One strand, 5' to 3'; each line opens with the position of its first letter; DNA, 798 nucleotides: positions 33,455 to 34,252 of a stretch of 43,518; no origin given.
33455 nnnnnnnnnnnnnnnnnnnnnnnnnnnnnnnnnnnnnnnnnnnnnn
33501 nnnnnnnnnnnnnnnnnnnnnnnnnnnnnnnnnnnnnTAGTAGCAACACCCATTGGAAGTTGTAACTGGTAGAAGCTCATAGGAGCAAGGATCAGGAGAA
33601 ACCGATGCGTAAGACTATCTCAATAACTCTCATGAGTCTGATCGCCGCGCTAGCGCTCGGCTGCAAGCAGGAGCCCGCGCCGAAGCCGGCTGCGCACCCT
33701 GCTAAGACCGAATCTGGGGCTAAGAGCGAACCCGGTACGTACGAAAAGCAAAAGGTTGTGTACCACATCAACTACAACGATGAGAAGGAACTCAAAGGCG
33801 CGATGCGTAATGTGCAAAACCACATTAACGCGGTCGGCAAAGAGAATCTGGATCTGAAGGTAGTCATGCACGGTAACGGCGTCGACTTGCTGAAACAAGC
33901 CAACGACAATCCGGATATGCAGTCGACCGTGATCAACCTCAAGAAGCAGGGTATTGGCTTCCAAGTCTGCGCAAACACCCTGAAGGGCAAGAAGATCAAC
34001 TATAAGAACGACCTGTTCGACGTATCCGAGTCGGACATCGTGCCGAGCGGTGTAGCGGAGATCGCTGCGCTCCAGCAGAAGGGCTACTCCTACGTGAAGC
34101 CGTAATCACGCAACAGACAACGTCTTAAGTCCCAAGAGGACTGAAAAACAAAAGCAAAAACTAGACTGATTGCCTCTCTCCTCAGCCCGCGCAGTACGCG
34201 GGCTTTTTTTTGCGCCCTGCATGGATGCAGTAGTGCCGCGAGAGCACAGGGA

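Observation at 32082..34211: ECF sigma factor controlled by an anti-sigma factor with a periplasmic DsrE/DsrF-like sensor domain, plus a paralogous DsrE-like lipoprotein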

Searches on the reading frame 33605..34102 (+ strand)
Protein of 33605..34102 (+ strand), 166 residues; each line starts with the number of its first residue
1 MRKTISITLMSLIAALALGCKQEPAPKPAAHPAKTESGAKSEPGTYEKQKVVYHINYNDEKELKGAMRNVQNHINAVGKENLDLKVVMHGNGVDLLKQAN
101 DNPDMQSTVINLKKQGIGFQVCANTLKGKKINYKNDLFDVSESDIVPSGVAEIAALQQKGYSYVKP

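Call 3: search_protein_families(library=pfam, proteins=[window:33605-34102:+], max_evalue=1)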
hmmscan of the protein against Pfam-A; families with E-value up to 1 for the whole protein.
window:33605-34102:+ (166 aa): 3 families
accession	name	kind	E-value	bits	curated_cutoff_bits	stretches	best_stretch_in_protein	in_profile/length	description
PF02635.20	DsrE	-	9.4e-11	42.3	22.7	1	75-165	25-115/116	DsrE/DsrF-like family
PF07989.16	Cnn_1N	-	0.1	13.3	28.5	1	67-115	2-51/74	Centrosomin N-terminal motif 1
PF12148.14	TTD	-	0.13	12.5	29.1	1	38-103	38-101/155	Tandem tudor domain within UHRF1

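Call 4: search_protein_families(library=ncbifam, proteins=[window:33605-34102:+], max_evalue=1)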
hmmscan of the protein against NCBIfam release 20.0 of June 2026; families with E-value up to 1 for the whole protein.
window:33605-34102:+ (166 aa): 2 families
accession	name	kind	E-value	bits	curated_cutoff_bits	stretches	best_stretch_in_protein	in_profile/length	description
NF041401.1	XopAF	subfamily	0.0035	17.4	200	1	50-95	105-152/205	XopAF/AvrXv3 family type III secretion system effector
NF041171.1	Oxoac_fdxbeta_Archa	equivalog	0.02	14.2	423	1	71-108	90-127/296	2-oxoacid:ferredoxin oxidoreductase subunit beta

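Call 6: search_solved_structures(query=window:33605-34102:+, max_evalue=1, show_alignments=2)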
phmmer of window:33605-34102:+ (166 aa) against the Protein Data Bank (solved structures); distinct sequences matched with E-value up to 1: 4.
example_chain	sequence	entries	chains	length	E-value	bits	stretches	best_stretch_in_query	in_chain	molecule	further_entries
1l1s_A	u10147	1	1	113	2.8e-10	43.4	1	50-166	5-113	hypothetical protein MTH1491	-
2pd2_A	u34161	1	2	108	0.00017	24.6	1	55-164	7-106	Hypothetical protein ST0148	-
8uja_A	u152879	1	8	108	0.021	17.8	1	59-164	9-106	T33-fn10: engineered DrsE like sulfur reductase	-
8js5_A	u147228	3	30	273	1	12.4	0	41-95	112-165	Sensor protein FixL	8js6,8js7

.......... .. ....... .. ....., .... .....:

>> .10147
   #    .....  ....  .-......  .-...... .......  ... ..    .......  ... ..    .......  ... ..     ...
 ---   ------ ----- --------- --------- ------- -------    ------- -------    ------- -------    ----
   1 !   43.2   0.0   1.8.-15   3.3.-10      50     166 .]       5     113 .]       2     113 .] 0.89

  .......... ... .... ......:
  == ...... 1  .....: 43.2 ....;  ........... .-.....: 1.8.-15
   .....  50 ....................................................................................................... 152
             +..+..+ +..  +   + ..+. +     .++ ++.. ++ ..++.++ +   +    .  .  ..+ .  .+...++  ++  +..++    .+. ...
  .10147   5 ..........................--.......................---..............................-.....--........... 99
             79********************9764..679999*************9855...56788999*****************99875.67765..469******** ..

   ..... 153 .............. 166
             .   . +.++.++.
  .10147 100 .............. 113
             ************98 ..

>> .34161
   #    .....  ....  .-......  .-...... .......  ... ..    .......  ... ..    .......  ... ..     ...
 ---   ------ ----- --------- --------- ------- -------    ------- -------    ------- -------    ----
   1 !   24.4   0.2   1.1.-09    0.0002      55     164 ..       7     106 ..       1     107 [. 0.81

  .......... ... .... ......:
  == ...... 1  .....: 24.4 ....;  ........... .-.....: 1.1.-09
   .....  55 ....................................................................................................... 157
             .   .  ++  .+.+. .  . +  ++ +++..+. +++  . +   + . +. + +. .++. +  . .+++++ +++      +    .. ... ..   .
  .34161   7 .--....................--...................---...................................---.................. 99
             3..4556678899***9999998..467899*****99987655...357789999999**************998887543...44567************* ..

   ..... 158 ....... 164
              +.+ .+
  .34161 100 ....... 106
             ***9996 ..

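Call 79: find_homologous_proteins(query=window:33605-34102:+, max_evalue=0.00001)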
Query window:33605-34102:+ (166 aa): 5225 proteins with E <= 0.00001 among 5336 candidates; the best 120 are listed.
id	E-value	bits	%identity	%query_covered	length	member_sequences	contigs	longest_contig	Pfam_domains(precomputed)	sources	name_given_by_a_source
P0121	9.2e-98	342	100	95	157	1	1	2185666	PF02635.21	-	-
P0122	5.2e-59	216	78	78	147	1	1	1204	PF02635.21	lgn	-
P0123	5.9e-59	216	70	100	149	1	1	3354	PF02635.21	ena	-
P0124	1.3e-58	215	68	100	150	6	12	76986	PF02635.21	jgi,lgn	jgi:intracellular sulfur oxidation DsrE/DsrF family protein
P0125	1.6e-58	215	77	81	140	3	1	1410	PF02635.21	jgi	jgi:hypothetical protein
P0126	3.6e-58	214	78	75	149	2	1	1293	PF02635.21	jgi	jgi:hypothetical protein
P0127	5.3e-58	213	69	100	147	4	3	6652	PF02635.21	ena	-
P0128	5.4e-58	213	82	72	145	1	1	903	PF02635.21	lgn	-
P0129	3.5e-57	210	77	78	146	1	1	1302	PF02635.21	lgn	-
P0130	4.6e-57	210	66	100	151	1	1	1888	PF02635.21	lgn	-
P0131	6.2e-57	210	77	76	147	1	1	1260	PF02635.21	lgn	-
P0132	9.2e-57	209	76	78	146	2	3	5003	PF02635.21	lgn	-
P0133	1.0e-56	209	76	78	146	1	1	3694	PF02635.21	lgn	-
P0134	1.1e-56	209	78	74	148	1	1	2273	PF02635.21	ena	-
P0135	1.1e-56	209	79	73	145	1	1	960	PF02635.21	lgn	-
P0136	2.2e-56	208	81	72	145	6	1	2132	PF02635.21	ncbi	-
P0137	5.1e-56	207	78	73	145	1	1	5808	PF02635.21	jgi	jgi:intracellular sulfur oxidation DsrE/DsrF family protein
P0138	8.0e-56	206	78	73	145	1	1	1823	PF02635.21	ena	-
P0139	8.8e-56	206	65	100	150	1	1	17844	PF02635.21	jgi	jgi:uncharacterized protein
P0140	1.2e-55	205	79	73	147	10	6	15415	PF02635.21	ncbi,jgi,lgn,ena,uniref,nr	ncbi:MAG: hypothetical protein A2151_09660 [Candidatus Muproteobacteria bacterium RBG_16_65_34]|unir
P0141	2.1e-55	205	64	100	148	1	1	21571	PF02635.21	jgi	jgi:uncharacterized protein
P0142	2.1e-55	205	62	100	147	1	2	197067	PF02635.21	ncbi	-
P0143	2.7e-55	204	79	73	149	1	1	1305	PF02635.21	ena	-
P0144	3.2e-55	204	75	78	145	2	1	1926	PF02635.21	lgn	-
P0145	4.8e-55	203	72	74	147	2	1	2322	PF02635.21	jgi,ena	-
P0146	5.2e-55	203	74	77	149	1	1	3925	PF02635.21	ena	-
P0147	5.5e-55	203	61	100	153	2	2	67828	PF02635.21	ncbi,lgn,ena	-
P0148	6.4e-55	203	73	76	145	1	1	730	PF02635.21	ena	-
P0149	6.9e-55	203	77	73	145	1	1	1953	PF02635.21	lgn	-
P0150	6.9e-55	203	73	76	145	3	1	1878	PF02635.21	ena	-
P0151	8.1e-55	203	75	73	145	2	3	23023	PF02635.21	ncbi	-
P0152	8.4e-55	203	66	100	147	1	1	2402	PF02635.21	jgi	jgi:uncharacterized protein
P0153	9.5e-55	202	74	73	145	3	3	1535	PF02635.21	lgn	-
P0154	1.1e-54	202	72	77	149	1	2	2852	PF02635.21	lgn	-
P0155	1.2e-54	202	74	74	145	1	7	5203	PF02635.21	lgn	-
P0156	1.5e-54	202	77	73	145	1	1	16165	PF02635.21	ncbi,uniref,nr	ncbi:MAG: hypothetical protein A2150_04380 [Candidatus Muproteobacteria bacterium RBG_16_64_11]|unir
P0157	1.7e-54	202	79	73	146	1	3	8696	PF02635.21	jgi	-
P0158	2.0e-54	201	60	100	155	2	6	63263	PF02635.21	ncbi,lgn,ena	-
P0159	2.0e-54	201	76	73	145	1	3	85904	PF02635.21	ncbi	-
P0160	2.5e-54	201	71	77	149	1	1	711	PF02635.21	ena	-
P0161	2.7e-54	201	61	100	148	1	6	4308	PF02635.21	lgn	-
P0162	3.1e-54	201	69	78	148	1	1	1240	PF02635.21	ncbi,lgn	-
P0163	3.1e-54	201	75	73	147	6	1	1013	PF02635.21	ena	-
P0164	3.2e-54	201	63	100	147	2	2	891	PF02635.21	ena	-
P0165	3.6e-54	201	76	73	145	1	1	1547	PF02635.21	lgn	-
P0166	4.1e-54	200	64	100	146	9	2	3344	PF02635.21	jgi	jgi:uncharacterized protein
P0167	4.2e-54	200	73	76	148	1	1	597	PF02635.21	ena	-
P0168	4.3e-54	200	59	100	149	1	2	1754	PF02635.21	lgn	-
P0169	4.4e-54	200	63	96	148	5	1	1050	PF02635.21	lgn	-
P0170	4.7e-54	200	76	74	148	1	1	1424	PF02635.21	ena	-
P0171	4.8e-54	200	67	83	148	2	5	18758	PF02635.21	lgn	-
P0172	4.9e-54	200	76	71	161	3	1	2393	PF02635.21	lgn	-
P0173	5.8e-54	200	76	73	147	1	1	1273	PF02635.21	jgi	jgi:uncharacterized protein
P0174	6.0e-54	200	73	74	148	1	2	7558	PF02635.21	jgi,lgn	jgi:intracellular sulfur oxidation DsrE/DsrF family protein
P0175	6.1e-54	200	77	73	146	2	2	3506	PF02635.21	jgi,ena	-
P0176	6.4e-54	200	72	78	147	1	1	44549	PF02635.21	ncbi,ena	-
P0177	6.4e-54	200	77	73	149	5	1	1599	PF02635.21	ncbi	-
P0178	6.9e-54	200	59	100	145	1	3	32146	PF02635.21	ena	-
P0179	7.8e-54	200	77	73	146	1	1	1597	PF02635.21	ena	-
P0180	8.8e-54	199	72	76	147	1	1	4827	PF02635.21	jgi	jgi:hypothetical protein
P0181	9.3e-54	199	71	78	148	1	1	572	PF02635.21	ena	-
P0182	9.7e-54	199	59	100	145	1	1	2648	PF02635.21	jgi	-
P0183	9.8e-54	199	75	74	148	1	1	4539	PF02635.21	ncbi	-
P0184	1.0e-53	199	71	81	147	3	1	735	PF02635.21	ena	-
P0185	1.0e-53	199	72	77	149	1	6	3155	PF02635.21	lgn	-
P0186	1.1e-53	199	59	99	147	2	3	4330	PF02635.21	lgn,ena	-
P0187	1.1e-53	199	59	100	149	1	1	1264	PF02635.21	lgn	-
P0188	1.1e-53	199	76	72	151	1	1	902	PF02635.21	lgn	-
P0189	1.4e-53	199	72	74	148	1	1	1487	PF02635.21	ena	-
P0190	1.6e-53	199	59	100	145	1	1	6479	PF02635.21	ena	-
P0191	1.7e-53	198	76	72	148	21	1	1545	PF02635.21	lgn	-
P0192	1.9e-53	198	71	78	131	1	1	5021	PF02635.21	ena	-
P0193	1.9e-53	198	71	78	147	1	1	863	PF02635.21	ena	-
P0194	2.0e-53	198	63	100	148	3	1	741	PF02635.21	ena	-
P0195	2.0e-53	198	70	78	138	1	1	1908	PF02635.21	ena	-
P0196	2.1e-53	198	60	99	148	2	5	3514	PF02635.21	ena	-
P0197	2.6e-53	198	63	93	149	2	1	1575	PF02635.21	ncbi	-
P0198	2.6e-53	198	74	73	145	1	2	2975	PF02635.21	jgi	jgi:uncharacterized protein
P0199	2.7e-53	198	77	72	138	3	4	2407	PF02635.21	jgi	jgi:hypothetical protein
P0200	3.0e-53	198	72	74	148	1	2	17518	PF02635.21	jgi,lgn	jgi:intracellular sulfur oxidation DsrE/DsrF family protein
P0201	3.0e-53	198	69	80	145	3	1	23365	PF02635.21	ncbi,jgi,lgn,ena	-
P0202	3.3e-53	197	75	72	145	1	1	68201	PF02635.21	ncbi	-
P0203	3.5e-53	197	62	96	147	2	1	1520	PF02635.21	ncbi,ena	-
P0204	3.7e-53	197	76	72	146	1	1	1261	PF02635.21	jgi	-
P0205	4.1e-53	197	67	80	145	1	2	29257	PF02635.21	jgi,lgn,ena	jgi:hypothetical protein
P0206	4.1e-53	197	67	80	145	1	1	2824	PF02635.21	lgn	-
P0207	4.4e-53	197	64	100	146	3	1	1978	PF02635.21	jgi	jgi:uncharacterized protein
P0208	5.2e-53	197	60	99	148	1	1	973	PF02635.21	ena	-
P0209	5.5e-53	197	67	80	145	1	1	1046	PF02635.21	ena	-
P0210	5.5e-53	197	67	80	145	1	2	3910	PF02635.21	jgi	jgi:hypothetical protein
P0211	6.4e-53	197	58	100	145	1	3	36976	PF02635.21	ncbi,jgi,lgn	-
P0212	6.5e-53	197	67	80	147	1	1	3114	PF02635.21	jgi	-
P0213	6.7e-53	196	74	73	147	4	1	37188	PF02635.21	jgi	jgi:intracellular sulfur oxidation DsrE/DsrF family protein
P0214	7.6e-53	196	72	77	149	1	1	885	PF02635.21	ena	-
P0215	7.8e-53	196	60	100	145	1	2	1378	PF02635.21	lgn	-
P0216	9.3e-53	196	59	100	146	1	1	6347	PF02635.21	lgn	-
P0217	9.7e-53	196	74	73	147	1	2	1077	PF02635.21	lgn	-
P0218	9.7e-53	196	61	100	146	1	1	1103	PF02635.21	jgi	-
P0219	9.7e-53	196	75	72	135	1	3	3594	PF02635.21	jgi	jgi:intracellular sulfur oxidation DsrE/DsrF family protein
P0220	9.9e-53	196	75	72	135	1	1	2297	PF02635.21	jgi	-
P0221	1.0e-52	196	75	76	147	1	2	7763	PF02635.21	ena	-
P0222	1.0e-52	196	76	72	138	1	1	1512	PF02635.21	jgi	-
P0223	1.2e-52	196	59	99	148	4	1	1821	PF02635.21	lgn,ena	-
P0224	1.2e-52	196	74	73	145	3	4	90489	PF02635.21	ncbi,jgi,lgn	-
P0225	1.2e-52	196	61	100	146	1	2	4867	PF02635.21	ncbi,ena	ncbi:MAG: DsrE family protein [Pseudomonadota bacterium]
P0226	1.2e-52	196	61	100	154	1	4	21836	PF02635.21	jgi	jgi:intracellular sulfur oxidation DsrE/DsrF family protein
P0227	1.7e-52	195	59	100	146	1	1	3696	PF02635.21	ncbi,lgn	-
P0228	1.7e-52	195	70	77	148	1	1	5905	PF02635.21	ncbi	-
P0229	2.0e-52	195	72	77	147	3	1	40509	PF02635.21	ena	-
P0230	2.2e-52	195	58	100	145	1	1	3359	PF02635.21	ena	-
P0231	2.3e-52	195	58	100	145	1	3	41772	PF02635.21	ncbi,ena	-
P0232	2.4e-52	195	71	77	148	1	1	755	PF02635.21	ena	-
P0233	2.5e-52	195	60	100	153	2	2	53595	PF02635.21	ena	-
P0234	2.7e-52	195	77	71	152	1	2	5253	PF02635.21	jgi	-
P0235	2.7e-52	195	70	77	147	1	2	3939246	PF02635.21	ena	-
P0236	2.7e-52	195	71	77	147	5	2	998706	PF02635.21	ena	-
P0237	2.8e-52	194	68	78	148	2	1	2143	PF02635.21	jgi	-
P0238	3.1e-52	194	70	77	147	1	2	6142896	PF02635.21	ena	-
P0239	3.2e-52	194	70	77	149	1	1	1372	PF02635.21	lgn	-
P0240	3.2e-52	194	72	73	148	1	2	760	PF02635.21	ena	-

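Call 80: find_encoding_contigs(protein=P0238, flank=5000, max_places=2)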
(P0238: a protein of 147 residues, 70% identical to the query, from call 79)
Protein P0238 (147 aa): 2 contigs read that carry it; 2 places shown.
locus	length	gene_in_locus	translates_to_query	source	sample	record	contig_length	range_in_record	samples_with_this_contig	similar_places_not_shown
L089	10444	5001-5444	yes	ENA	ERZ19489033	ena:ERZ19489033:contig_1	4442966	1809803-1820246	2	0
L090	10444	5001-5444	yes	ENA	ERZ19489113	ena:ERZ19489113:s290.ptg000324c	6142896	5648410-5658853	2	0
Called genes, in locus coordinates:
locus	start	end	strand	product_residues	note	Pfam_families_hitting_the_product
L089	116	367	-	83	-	PF00578:AhpC-TSA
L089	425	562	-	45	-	PF08534:Redoxin (weak), PF00578:AhpC-TSA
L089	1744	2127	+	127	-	PF00872:Transposase_mut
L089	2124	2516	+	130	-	PF02384:N6_Mtase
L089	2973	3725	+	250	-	PF13701:DDE_Tnp_1_4, PF01609:DDE_Tnp_1 (weak)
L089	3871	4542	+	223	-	PF13701:DDE_Tnp_1_4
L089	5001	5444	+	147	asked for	PF02635:DsrE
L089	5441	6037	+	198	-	-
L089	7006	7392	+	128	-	-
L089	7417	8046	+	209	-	PF07592:DDE_Tnp_ISAZ013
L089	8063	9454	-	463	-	-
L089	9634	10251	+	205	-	PF07592:DDE_Tnp_ISAZ013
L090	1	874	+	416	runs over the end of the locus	PF00872:Transposase_mut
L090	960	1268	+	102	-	PF01527:HTH_Tnp_1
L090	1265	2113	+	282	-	PF13276:HTH_21, PF00665:rve, PF13683:rve_3, PF13333:rve_2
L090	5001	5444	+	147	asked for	PF02635:DsrE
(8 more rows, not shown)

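Call 81: find_encoding_contigs(protein=P0235, flank=5000, max_places=2)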
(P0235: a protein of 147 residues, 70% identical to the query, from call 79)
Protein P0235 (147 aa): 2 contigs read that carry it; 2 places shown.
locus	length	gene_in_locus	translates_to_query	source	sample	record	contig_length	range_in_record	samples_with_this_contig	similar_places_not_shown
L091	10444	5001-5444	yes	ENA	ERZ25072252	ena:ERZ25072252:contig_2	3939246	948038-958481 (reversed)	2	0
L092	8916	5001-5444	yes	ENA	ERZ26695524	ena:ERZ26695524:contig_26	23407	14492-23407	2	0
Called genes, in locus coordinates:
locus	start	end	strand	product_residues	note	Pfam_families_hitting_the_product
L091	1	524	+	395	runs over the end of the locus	PF02771:Acyl-CoA_dh_N, PF02770:Acyl-CoA_dh_M, PF00441:Acyl-CoA_dh_1, PF08028:Acyl-CoA_dh_2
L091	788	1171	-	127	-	PF18602:Rap1a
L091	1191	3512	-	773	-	PF02085:Cytochrom_CIII (faint), PF13435:Cytochrome_C554 (faint), PF14522:Cytochrome_C7 (faint), PF14537:Cytochrom_c3_2 (faint), PF22113:Mtrc-MtrF_II-IV_dom (faint)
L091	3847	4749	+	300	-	PF05853:BKACE, PF01177:Asp_Glu_race (faint)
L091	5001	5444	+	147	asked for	PF02635:DsrE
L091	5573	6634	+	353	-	PF02737:3HCDH_N, PF00725:3HCDH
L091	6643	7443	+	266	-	-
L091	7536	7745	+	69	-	PF24113:DUF7387 (weak)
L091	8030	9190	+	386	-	PF02771:Acyl-CoA_dh_N, PF02770:Acyl-CoA_dh_M, PF00441:Acyl-CoA_dh_1, PF08028:Acyl-CoA_dh_2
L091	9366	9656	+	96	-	PF05973:Gp49 (weak)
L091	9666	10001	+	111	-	PF21716:dnstrm_HI1420, PF01381:HTH_3 (weak)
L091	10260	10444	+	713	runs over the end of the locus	PF13380:CoA_binding_2, PF13607:Succ_CoA_lig, PF13549:ATP-grasp_5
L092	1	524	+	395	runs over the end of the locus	PF02771:Acyl-CoA_dh_N, PF02770:Acyl-CoA_dh_M, PF00441:Acyl-CoA_dh_1, PF08028:Acyl-CoA_dh_2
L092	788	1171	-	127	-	PF18602:Rap1a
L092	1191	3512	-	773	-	PF02085:Cytochrom_CIII (faint), PF13435:Cytochrome_C554 (faint), PF14522:Cytochrome_C7 (faint), PF14537:Cytochrom_c3_2 (faint), PF22113:Mtrc-MtrF_II-IV_dom (faint)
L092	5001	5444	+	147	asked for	PF02635:DsrE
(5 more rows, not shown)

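Call 98: predict_structure(alignment_id=A4)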
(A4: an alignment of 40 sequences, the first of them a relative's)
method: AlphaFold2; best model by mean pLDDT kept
length: 157 residues; sequences in the alignment: 40
mean_pLDDT: 87.7   pTM: 0.73
mean pLDDT of the five models: 87.7, 87.2, 86.5, 86.1, 85.8
residues with pLDDT >= 90: 118; 70-90: 2; 50-70: 34; < 50: 3
segments of 3 or more residues with pLDDT < 50: none
pLDDT, mean of each block of 10 residues (from residue 1): 53 64 57 67 98 97 97 96 98 98 97 98 98 97 97 94
secondary structure, 60 per line:
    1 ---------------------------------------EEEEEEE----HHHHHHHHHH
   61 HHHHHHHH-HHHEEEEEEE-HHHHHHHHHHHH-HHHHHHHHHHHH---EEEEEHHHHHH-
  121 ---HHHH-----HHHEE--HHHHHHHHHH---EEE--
elements in order: E40-46 H51-68 E73-79 H81-92 H94-105 E109-113 H114-119 H124-127 H140-149 E153-155

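Call 101: fold_search(model_id=the predicted structure, library=pdb)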
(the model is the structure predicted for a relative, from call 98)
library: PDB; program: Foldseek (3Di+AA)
matches with E <= 10: 1043; with E <= 0.001: 7
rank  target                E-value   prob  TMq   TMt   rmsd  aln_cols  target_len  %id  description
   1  1l1s                  2.1e-08  1.00  0.66  0.91   1.7       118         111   31  Structure of Protein of Unknown Function MTH1491 from Methanobacterium thermoautotrophicum (released 2002-05-29)
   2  2pd2_A                8.8e-07  1.00  0.63  0.89   2.1       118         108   27  Crystal structure of (ST0148) conserved hypothetical from Sulfolobus Tokodaii Strain7 (released 2007-10-02)
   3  8uja_A                1.1e-06  1.00  0.63  0.90   2.0       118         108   27  T33-fn10 - Designed Tetrahedral Protein Cage Using Fragment-based Hydrogen Bond Networks (released 2024-03-06)
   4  3mc3                  2.8e-04  1.00  0.58  0.72   3.2       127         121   15  Crystal structure of DsrE/DsrF-like family protein (NP_342589.1) from SULFOLOBUS SOLFATARICUS at 1.49 A resolution (released 2010-05-19)
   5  2hy5_A                4.8e-04  1.00  0.50  0.59   5.2       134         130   12  Crystal structure of DsrEFH (released 2006-09-19)
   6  2hy5_B                5.8e-04  1.00  0.56  0.65   5.7       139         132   14  Crystal structure of DsrEFH (released 2006-09-19)
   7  2qs7_A                6.2e-04  1.00  0.54  0.60   5.6       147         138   13  CRYSTAL STRUCTURE OF a putative oxidoreductase of the DsrE/DsrF-like family (SSO1126) FROM SULFOLOBUS SOLFATARICUS P2  (released 2007-08-21)
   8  3pnx_A                5.6e-03  1.00  0.56  0.55   4.0       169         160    9  Crystal structure of a putative sulfurtransferase dsrE (Swol_2425) from Syntrophomonas wolfei str. Goettingen at 1.92  (released 2010-12-15)
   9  2fb6                  6.8e-03  1.00  0.51  0.66   3.5       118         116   14  Structure of Conserved Protein of Unknown Function BT1422 from Bacteroides thetaiotaomicron (released 2006-01-24)
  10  2d1p_A                8.8e-03  1.00  0.57  0.68   3.6       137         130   14  crystal structure of heterohexameric TusBCD proteins, which are crucial for the tRNA modification (released 2006-02-28)
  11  4aun_H                7.4e-02  0.38  0.29  0.09   8.8       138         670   10  Crystal structure, recombinant expression and mutagenesis studies of the bifunctional catalase-phenol oxidase from Scy (released 2013-02-27)
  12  8scd                  1.0e-01  0.25  0.26  0.18  10.3       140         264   11  Crystal structure of sulfonamide resistance enzyme Sul3 in complex with reaction intermediate (released 2023-05-03)
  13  7s2m_A                1.0e-01  0.23  0.26  0.18  10.2       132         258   14  Crystal structure of sulfonamide resistance enzyme Sul3 in complex with 6-hydroxymethylpterin (released 2023-05-03)
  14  3fg9_B                1.2e-01  0.30  0.29  0.31   9.8       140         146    8  The crystal structure of an universal stress protein UspA family protein from Lactobacillus plantarum WCFS1 (released 2008-12-23)
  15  5xvz_A                1.2e-01  0.25  0.28  0.09   8.9       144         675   10  CATPO mutant - H246W (released 2018-07-04)
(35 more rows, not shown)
